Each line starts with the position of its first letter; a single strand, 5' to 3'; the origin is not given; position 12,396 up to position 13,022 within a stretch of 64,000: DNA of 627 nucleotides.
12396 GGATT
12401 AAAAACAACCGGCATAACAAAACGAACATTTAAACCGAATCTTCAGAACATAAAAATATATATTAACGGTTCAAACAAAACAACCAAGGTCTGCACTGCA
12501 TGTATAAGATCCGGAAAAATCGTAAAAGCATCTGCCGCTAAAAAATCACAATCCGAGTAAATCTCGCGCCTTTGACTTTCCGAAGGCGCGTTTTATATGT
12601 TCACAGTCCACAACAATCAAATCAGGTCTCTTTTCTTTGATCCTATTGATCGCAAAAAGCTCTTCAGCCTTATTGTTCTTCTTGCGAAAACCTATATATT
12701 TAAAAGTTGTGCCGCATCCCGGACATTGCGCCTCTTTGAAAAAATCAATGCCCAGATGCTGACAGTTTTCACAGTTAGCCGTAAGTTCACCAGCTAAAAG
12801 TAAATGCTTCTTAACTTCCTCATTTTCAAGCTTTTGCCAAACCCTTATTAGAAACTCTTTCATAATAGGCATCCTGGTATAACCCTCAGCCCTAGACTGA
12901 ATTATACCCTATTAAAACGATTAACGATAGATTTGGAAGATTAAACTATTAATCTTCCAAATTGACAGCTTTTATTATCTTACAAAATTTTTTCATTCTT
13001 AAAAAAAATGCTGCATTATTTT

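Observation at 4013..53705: Pattern: four genes disabled by in-frame stops using all three stop codons, suggesting ongoing gene decay rather than recoding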

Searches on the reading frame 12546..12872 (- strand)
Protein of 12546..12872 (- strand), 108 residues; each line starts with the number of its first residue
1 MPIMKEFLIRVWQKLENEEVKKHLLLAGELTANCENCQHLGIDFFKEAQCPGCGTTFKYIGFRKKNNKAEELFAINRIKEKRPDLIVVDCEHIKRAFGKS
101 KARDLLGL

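Call 51: search_protein_families(library=pfam, max_evalue=1, proteins=[window:12546-12872:-])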
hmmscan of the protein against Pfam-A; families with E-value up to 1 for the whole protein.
window:12546-12872:- (108 aa): 9 families
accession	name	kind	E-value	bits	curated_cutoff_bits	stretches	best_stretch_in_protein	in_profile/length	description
PF07191.17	Zn_ribbon_6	-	0.0065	16.9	25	1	27-57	12-39/67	Double zinc ribbon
PF13717.11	Zn_ribbon_4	-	0.007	16.7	30.3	0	47-58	25-36/36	zinc-ribbon domain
PF13719.11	Zn_ribbon_5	-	0.011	15.9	29.3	1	49-60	4-15/37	zinc-ribbon domain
PF13005.12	zf-IS66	-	0.062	14.2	27.3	1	48-64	2-18/46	zinc-finger binding domain of transposase IS66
PF12683.13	DUF3798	-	0.068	13.1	24.6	1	72-90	73-91/271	Protein of unknown function (DUF3798)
PF19134.6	DUF5817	-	0.1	13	31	1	34-61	6-35/57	Domain of unknown function (DUF5817)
PF14353.12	CpXC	-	0.16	12.4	25.4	0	45-59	35-49/121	CpXC protein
PF24029.1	DUF7340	-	0.19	12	27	0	10-39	18-46/62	Domain of unknown function (DUF7340)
PF17283.8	Zn_ribbon_SprT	-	0.22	12.1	28.1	1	48-60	5-17/38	SprT-like zinc ribbon domain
